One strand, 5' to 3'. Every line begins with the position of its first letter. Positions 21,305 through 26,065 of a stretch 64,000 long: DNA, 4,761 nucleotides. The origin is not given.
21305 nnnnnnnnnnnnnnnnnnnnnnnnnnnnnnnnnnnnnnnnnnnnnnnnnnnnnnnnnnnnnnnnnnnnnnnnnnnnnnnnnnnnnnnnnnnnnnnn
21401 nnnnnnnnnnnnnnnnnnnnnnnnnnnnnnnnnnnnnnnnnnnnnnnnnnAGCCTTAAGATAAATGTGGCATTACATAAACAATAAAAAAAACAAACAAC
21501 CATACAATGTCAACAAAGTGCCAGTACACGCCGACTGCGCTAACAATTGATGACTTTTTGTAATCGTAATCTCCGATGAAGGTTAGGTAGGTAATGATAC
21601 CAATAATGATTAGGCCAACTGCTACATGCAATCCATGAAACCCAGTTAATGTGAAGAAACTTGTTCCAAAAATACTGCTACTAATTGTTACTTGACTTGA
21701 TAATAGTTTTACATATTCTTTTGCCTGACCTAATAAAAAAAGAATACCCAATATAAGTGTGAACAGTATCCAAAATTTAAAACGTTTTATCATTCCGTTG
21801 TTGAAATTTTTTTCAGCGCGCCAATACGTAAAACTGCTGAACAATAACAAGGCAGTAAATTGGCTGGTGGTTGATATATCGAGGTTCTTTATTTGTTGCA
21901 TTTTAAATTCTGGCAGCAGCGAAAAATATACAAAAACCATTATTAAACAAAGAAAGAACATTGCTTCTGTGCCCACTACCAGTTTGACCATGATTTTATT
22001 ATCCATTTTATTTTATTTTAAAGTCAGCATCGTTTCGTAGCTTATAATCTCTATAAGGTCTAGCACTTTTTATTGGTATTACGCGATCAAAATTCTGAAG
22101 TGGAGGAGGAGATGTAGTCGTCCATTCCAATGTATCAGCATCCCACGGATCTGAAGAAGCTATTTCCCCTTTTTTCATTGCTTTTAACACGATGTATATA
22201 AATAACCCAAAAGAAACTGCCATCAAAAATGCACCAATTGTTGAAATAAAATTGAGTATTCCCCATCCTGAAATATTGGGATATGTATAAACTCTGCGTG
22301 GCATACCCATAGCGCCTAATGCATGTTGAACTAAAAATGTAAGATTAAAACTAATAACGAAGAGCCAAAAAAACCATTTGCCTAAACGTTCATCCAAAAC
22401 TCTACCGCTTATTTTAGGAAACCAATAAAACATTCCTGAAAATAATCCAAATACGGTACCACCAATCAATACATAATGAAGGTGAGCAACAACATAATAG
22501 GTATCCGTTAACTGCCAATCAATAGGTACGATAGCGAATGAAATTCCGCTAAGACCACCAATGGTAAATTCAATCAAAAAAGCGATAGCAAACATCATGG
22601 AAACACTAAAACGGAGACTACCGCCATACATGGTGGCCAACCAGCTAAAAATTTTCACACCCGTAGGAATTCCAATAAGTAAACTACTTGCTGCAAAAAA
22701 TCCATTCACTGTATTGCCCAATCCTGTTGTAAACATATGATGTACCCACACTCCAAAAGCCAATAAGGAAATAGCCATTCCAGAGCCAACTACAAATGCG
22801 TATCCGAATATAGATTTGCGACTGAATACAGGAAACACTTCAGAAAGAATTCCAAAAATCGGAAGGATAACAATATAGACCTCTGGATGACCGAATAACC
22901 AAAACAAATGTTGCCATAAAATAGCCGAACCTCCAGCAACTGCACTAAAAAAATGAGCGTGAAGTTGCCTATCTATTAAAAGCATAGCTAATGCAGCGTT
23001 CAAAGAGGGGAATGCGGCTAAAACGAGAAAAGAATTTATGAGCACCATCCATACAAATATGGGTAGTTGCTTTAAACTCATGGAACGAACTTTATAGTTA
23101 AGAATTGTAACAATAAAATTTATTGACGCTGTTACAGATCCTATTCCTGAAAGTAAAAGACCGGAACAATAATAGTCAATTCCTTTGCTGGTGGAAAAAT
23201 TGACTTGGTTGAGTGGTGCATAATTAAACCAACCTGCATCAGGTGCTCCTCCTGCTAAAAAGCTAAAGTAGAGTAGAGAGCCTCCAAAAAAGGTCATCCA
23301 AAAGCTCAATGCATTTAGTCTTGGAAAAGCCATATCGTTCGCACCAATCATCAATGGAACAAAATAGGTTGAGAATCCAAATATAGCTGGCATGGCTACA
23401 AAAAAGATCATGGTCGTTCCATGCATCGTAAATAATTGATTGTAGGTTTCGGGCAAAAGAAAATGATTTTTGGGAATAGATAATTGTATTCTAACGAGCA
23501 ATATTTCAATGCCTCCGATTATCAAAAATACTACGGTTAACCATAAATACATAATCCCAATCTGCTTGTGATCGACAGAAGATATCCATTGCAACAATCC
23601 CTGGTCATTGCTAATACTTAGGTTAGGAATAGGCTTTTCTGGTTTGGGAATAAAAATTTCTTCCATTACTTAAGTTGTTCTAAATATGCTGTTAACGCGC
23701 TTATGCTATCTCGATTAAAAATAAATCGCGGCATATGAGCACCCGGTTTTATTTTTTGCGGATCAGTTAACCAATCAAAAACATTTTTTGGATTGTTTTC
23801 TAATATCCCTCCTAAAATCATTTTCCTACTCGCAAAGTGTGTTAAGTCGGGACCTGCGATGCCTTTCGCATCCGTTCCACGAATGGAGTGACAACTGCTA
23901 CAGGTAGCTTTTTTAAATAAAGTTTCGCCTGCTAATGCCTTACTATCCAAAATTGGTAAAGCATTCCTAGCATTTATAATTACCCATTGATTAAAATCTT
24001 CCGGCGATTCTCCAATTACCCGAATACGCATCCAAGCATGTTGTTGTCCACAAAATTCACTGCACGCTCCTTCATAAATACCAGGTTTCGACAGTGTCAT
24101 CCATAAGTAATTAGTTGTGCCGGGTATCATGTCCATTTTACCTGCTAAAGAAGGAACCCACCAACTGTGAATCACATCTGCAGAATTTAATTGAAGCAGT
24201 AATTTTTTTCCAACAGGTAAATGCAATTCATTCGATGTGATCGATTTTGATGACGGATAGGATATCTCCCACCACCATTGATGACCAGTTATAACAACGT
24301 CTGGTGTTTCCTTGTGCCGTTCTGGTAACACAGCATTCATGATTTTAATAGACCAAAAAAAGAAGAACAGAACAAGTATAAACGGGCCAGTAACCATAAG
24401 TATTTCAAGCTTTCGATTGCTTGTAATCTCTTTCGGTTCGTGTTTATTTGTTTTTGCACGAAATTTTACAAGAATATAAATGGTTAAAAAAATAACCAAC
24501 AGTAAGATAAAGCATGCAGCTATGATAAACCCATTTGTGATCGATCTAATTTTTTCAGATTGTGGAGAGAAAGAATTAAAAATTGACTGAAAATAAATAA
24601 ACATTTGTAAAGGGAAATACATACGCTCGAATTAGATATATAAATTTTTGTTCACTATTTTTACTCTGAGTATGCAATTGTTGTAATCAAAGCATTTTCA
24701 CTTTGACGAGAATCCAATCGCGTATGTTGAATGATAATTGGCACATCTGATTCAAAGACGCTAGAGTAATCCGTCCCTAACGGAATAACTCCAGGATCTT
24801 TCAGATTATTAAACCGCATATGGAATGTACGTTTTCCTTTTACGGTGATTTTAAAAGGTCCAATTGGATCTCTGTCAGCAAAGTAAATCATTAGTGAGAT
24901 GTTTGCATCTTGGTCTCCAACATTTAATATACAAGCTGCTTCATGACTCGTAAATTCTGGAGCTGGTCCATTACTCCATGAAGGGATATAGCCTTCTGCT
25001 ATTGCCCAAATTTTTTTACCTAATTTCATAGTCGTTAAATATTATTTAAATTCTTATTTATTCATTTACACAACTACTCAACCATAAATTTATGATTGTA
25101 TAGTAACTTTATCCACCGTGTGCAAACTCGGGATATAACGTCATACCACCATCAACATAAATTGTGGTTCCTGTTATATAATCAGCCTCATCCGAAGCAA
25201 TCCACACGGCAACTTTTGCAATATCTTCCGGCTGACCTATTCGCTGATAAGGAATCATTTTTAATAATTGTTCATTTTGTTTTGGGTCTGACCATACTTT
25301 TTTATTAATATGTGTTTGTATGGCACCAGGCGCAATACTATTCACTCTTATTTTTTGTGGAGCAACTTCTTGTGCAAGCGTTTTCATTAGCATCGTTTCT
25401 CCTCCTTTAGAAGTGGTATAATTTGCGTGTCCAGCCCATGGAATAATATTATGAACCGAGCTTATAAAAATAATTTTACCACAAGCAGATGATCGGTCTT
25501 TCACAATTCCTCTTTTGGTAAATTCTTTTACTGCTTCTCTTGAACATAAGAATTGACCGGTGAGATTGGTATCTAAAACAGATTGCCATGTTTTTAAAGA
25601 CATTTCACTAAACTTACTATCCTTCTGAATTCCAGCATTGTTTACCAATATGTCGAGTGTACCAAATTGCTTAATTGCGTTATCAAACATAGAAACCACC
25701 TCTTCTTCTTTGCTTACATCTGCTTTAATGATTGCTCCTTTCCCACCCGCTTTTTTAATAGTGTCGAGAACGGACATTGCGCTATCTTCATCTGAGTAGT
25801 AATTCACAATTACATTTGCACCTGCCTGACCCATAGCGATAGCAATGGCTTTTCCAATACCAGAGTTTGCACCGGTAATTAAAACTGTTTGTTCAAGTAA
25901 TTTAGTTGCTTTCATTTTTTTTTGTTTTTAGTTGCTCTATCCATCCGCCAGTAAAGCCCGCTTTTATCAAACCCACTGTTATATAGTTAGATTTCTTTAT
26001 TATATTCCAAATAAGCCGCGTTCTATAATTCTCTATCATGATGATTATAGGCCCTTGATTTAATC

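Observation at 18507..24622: One operon joins a caa3-type oxidase to a Rieske/cytochrome b-c complex in a Bacteroidota-type genome; a second, separate cox accessory cluster lies elsewhere in the window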

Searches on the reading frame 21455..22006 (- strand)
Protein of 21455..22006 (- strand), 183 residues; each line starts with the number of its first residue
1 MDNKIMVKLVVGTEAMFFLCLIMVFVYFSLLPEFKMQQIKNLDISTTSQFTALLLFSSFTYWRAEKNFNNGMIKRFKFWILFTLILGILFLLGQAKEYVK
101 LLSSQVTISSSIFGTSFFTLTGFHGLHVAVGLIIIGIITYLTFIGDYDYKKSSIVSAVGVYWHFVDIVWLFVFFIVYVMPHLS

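Call 3: search_protein_families(library=pfam, proteins=[window:21455-22006:-], max_evalue=0.01)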
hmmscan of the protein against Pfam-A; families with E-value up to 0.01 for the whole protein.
window:21455-22006:- (183 aa): 1 family
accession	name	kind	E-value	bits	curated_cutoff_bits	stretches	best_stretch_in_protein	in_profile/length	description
PF00510.24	COX3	-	1.1e-19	71.8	23.8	1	7-178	80-255/258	Cytochrome c oxidase subunit III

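Call 4: search_protein_families(library=ncbifam, proteins=[window:21455-22006:-], max_evalue=0.01)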
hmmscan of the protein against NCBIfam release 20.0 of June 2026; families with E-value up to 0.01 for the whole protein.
window:21455-22006:- (183 aa): 4 families
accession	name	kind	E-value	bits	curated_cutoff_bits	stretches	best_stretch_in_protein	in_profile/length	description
NF050119.1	aa3_CtaE_Actin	exception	5.8e-31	108.2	190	1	10-179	18-189/190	aa3-type cytochrome oxidase subunit III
TIGR02842.1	CyoC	equivalog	6.3e-25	88.5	223.75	1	14-179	12-177/180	cytochrome o ubiquinol oxidase subunit III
TIGR02897.1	QoxC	equivalog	6e-20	72.2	239.9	1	8-179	15-187/190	cytochrome aa3 quinol oxidase subunit III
NF007944.0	PRK10663.1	equivalog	7.2e-19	68.4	340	1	50-180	72-202/204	cytochrome o ubiquinol oxidase subunit III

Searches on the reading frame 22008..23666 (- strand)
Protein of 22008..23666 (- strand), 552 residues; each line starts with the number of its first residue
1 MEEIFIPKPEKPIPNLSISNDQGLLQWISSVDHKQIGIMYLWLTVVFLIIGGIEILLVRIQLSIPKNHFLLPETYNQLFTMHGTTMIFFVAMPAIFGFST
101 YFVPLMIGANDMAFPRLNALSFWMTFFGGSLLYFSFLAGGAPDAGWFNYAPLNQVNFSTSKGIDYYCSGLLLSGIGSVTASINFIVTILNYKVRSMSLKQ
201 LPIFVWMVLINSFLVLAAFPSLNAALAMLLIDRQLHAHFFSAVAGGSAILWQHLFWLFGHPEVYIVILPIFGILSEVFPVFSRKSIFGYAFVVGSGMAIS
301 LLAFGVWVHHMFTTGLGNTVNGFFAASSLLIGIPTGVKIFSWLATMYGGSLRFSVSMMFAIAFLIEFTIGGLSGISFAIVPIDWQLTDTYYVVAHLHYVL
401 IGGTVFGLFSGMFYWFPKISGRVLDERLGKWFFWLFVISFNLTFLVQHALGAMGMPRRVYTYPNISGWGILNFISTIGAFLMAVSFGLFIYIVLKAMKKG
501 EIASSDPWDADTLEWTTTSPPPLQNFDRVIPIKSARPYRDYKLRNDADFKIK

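Call 3: search_protein_families(library=pfam, proteins=[window:22008-23666:-], max_evalue=0.01)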
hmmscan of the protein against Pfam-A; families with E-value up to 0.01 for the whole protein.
window:22008-23666:- (552 aa): 1 family
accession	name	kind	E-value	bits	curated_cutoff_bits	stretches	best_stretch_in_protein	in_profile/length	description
PF00115.25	COX1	-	5.7e-148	493.8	34.8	1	35-481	1-436/436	Cytochrome C and Quinol oxidase polypeptide I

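Call 4: search_protein_families(library=ncbifam, proteins=[window:22008-23666:-], max_evalue=0.01)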
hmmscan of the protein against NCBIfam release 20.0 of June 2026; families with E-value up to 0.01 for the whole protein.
window:22008-23666:- (552 aa): 6 families
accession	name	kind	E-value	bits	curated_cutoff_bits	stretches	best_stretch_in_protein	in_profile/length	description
TIGR02891.1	CtaD_CoxA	equivalog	4.4e-203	675.5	670.75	1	27-529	1-501/504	cytochrome c oxidase subunit I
NF050116.1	cyt_aa3_Actin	exception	2.6e-182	607.3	880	1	26-541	1-516/522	aa3-type cytochrome oxidase subunit I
TIGR02882.1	QoxB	equivalog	8.5e-182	605.9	1015.5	1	26-544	43-562/643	cytochrome aa3 quinol oxidase subunit I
TIGR02843.1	CyoB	equivalog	1.7e-164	548.8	1020.35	1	26-544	46-569/646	cytochrome o ubiquinol oxidase subunit I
NF011592.0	PRK15017.1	equivalog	1.7e-137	460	1271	1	26-537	47-563/663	cytochrome o ubiquinol oxidase subunit I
NF041075.1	quin_ox_SoxB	equivalog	1.5e-24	86.9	700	1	44-501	4-458/468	proton pump complex quinol oxidase subunit SoxB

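Call 18: search_solved_structures(query=window:22008-23666:-, max_evalue=1e-50)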
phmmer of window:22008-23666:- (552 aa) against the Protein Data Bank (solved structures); distinct sequences matched with E-value up to 1e-50: 41.
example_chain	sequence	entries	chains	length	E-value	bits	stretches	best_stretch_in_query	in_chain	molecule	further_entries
6koc_A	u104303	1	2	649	4.5e-162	544.3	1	26-536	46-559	AA3-600 quinol oxidase subunit I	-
6kob_A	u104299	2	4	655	4.6e-162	544.3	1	26-536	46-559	AA3-600 quinol oxidase subunit I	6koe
6adq_F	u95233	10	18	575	4.5e-158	531.1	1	13-538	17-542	Cytochrome c oxidase subunit 1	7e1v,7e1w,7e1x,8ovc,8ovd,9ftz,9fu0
7rh6_R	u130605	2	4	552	5.2e-158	530.9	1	21-538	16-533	Cytochrome c oxidase subunit 1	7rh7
7rh5_R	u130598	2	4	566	5.7e-158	530.8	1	21-538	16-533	Cytochrome c oxidase subunit 1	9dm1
8hcr_F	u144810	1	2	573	3.5e-157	528.2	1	24-538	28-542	Probable cytochrome c oxidase subunit 1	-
9wcx_I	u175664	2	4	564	2.4e-156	525.4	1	23-538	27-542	Cytochrome c oxidase subunit 1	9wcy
6hwh_V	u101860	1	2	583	1.8e-155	522.5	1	24-538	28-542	Cytochrome c oxidase subunit 1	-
7q21_D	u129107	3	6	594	5.5e-145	487.9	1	9-538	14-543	Cytochrome c oxidase subunit 1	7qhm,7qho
2yev_A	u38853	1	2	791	9.4e-139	467.3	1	27-544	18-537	CYTOCHROME C OXIDASE POLYPEPTIDE I+III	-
9ufb_A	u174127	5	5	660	4.8e-133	448.5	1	26-527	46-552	Cytochrome bo(3) ubiquinol oxidase subunit 1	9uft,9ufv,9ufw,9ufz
8f68_A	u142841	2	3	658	4.1e-132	445.4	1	26-534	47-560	Cytochrome bo(3) ubiquinol oxidase subunit 1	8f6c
1fft_A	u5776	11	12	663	4.2e-132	445.4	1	26-534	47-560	UBIQUINOL OXIDASE | Cytochrome o ubiquinol oxidase, subunit I | Cytochrome bo(3) ubiquinol oxidase subunit 1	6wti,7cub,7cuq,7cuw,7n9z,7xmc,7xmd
7jro_a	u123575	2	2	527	1.2e-127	430.6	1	25-538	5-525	COX1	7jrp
1m56_A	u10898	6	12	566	9.3e-123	414.5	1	74-529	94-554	CYTOCHROME C OXIDASE | Cytochrome c oxidase subunit 1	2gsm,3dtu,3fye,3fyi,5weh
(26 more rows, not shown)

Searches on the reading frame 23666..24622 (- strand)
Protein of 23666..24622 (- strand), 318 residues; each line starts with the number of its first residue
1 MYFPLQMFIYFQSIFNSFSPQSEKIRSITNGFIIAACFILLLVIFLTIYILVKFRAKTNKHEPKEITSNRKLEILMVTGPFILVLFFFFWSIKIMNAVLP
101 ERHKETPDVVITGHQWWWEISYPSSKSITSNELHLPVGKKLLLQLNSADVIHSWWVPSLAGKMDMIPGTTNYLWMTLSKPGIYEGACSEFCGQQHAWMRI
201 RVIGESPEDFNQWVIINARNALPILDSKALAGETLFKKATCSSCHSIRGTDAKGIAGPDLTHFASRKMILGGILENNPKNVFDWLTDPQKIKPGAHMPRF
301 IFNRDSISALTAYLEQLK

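Call 3: search_protein_families(library=pfam, proteins=[window:23666-24622:-], max_evalue=0.01)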
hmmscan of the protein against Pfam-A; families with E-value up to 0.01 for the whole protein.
window:23666-24622:- (318 aa): 4 families
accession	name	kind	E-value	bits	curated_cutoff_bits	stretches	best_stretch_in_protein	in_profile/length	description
PF00116.26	COX2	-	3.1e-22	79.2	22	1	130-202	45-117/120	Cytochrome C oxidase subunit II, periplasmic domain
PF00034.26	Cytochrom_C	-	2.5e-11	45.2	21.3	1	231-318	3-90/90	Cytochrome c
PF02790.20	COX2_TM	-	5.4e-08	33.3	22.8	1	16-94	10-88/88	Cytochrome C oxidase subunit II, transmembrane domain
PF13442.11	Cytochrome_CBB3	-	0.0012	19.6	27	1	229-314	3-68/68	Cytochrome C oxidase, cbb3-type, subunit III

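Call 4: search_protein_families(library=ncbifam, proteins=[window:23666-24622:-], max_evalue=0.01)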
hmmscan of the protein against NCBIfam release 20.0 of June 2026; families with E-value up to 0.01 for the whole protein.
window:23666-24622:- (318 aa): 13 families
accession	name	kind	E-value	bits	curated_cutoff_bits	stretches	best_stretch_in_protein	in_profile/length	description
TIGR02866.1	CoxB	equivalog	4.6e-54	183.1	147.7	1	24-214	5-201/202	cytochrome c oxidase subunit II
NF050117.1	aa3_CtaC_Actin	exception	4.6e-40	137.4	250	1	17-213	29-241/244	aa3-type cytochrome oxidase subunit II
TIGR01432.1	QOXA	equivalog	1.7e-24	86.4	240.95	1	14-214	18-223/227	cytochrome aa3 quinol oxidase subunit II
TIGR01433.1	CyoA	equivalog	5.6e-22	78.2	266.2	1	32-214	31-222/226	ubiquinol oxidase subunit II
NF007816.0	PRK10525.1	equivalog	1.7e-17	63.6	511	1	38-216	53-237/318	cytochrome o ubiquinol oxidase subunit II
TIGR04485.1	thiosulf_SoxX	equivalog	2.8e-09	37.5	61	1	237-316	1-77/78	sulfur oxidation c-type cytochrome SoxX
TIGR04246.1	nitrous_NosZ_Gp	equivalog_domain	0.00047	18.5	625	1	146-199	518-571/578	Sec-dependent nitrous-oxide reductase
NF033860.0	Wzy_O6_O28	subfamily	0.001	18.1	75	1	26-96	35-105/385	oligosaccharide repeat unit polymerase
NF041074.2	quin_ox_SoxA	equivalog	0.0015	18.4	110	1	139-199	85-148/154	proton pump complex quinol oxidase subunit SoxA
TIGR00782.1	ccoP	equivalog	0.0036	16.6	179.95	1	222-317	196-281/285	cytochrome-c oxidase, cbb3-type subunit III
NF045773.1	cytochro_C550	exception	0.004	17.1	125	0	228-266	48-82/118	cytochrome c550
TIGR02603.1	CxxCH_TIGR02603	domain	0.0044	17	68.15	1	231-279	5-53/134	putative heme-binding domain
NF045774.1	cytochro_C551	exception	0.01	15.8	118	0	228-266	38-72/110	cytochrome c551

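Call 76: search_solved_structures(query=window:23666-24622:-, max_evalue=1e-10)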
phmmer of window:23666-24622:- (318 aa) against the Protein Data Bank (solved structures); distinct sequences matched with E-value up to 1e-10: 42.
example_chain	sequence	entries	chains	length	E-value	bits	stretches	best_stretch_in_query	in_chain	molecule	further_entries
2yev_B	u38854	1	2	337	3.6e-54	187.2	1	37-318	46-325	CYTOCHROME C OXIDASE SUBUNIT 2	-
1qle_B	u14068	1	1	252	1.6e-29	106.2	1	128-214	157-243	CYTOCHROME C OXIDASE POLYPEPTIDE II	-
1ar1_B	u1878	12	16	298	2.7e-29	105.4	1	128-214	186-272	CYTOCHROME C OXIDASE | Cytochrome c oxidase subunit 2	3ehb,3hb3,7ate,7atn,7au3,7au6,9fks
1m56_B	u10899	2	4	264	4.5e-28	101.4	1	129-214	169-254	CYTOCHROME C OXIDASE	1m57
3om3_B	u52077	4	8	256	6.7e-28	100.9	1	129-214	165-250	Cytochrome c oxidase subunit 2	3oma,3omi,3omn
6pw1_B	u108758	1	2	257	6.8e-28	100.8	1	129-214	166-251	Cytochrome c oxidase subunit 2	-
2gsm_B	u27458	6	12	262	7.4e-28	100.7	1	129-214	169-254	Cytochrome c oxidase subunit 2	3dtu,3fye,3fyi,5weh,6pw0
6ci0_B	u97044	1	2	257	4.5e-27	98.1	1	129-214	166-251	Cytochrome c oxidase subunit 2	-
7jro_b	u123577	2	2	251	2.2e-22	82.7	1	131-214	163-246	Cytochrome c oxidase subunit 2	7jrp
8c8q_B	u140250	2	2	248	5.3e-22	81.5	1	130-215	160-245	Cytochrome c oxidase subunit 2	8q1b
6kob_B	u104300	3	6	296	6.7e-22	81.1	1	29-226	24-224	Quinol oxidase subunit 2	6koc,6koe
5z62_B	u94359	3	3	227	1.9e-21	79.7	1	130-200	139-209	Cytochrome c oxidase subunit 2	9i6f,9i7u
7rh6_Q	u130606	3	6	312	1.8e-20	76.5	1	133-221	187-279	Cytochrome aa3 subunit 2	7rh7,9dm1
6adq_E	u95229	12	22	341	2.8e-20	75.8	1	133-221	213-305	Cytochrome c oxidase subunit 2 | Cytochrome aa3 subunit 2 | cytochrome-c oxidase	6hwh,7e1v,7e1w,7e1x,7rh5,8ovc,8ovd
4w9z_A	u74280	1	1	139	5.1e-20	75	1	110-215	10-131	Cytochrome c oxidase subunit 2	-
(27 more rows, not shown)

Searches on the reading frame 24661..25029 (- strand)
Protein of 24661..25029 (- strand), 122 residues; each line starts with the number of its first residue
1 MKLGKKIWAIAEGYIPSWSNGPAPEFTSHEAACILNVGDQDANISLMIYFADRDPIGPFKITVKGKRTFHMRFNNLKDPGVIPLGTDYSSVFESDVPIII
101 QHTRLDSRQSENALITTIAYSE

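Call 3: search_protein_families(library=pfam, proteins=[window:24661-25029:-], max_evalue=0.01)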
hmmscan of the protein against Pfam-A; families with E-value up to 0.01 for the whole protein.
window:24661-25029:- (122 aa): 1 family
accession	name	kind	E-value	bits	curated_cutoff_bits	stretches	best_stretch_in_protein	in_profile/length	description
PF07100.16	ASRT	-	6.1e-52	175.1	25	1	4-120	2-118/119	Anabaena sensory rhodopsin transducer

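Call 4: search_protein_families(library=ncbifam, proteins=[window:24661-25029:-], max_evalue=0.01)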
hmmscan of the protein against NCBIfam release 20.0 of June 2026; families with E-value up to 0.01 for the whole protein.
window:24661-25029:- (122 aa): 0 families

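Call 42: search_protein_families(library=ncbifam, proteins=[window:24661-25029:-], max_evalue=0.00001)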
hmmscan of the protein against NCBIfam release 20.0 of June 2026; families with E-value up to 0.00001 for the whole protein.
window:24661-25029:- (122 aa): 0 families

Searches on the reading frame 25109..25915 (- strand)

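Call 42: search_protein_families(library=ncbifam, proteins=[window:25109-25915:-], max_evalue=0.00001)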
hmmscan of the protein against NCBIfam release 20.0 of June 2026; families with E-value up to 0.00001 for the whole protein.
window:25109-25915:- (268 aa): 233 families (the best 25 are shown)
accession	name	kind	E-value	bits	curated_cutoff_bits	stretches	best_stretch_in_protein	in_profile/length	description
NF006493.1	PRK08936.1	subfamily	1.1e-93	313.3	420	1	5-267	4-259/261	glucose-1-dehydrogenase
TIGR01830.1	3oxo_ACP_reduc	equivalog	3.3e-71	239.8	297.75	1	11-258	1-238/239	3-oxoacyl-[acyl-carrier-protein] reductase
NF005559.1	PRK07231.1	subfamily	1.1e-68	231.4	215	1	6-259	2-248/249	glucose 1-dehydrogenase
NF009466.0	PRK12826.1-2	subfamily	2.3e-67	227.1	222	1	8-259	3-245/248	3-oxoacyl-ACP reductase FabG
NF009384.0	PRK12743.1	equivalog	6.7e-67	225.4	264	1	7-261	5-250/258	SDR family oxidoreductase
NF004198.0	PRK05653.1-3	equivalog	5.5e-64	216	296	1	5-259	4-247/248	3-oxoacyl-ACP reductase FabG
NF004199.0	PRK05653.1-4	equivalog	8.3e-64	215.5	301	1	6-259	3-246/247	3-oxoacyl-ACP reductase FabG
NF004197.0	PRK05653.1-1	equivalog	4.9e-63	213.1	332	1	5-259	4-247/249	3-oxoacyl-ACP reductase FabG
NF053807.1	RhamDHLra1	equivalog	4.3e-62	210.1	400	1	7-258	3-247/252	L-rhamnose 1-dehydrogenase Lra1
NF004200.0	PRK05653.1-5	equivalog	9.5e-61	205.4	273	1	9-258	3-241/242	3-oxoacyl-ACP reductase FabG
NF004791.0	PRK06138.1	equivalog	1.8e-60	204.4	312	1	5-259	2-250/252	SDR family oxidoreductase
NF005681.0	PRK07478.1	subfamily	4.9e-58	196.5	267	1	5-259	3-250/254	SDR family oxidoreductase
NF052558.1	MBtsdlDhBudC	equivalog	9.2e-58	195.7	270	1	8-259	3-242/250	meso-2,3-butanediol dehydrogenase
NF004818.0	PRK06172.1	equivalog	3.3e-57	193.7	336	1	5-259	4-251/253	SDR family oxidoreductase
NF053542.1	FlxB_rubin_SDR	equivalog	3.6e-57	193.9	340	1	10-258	2-239/239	flexirubin biosynthesis SDR family reductase FlxB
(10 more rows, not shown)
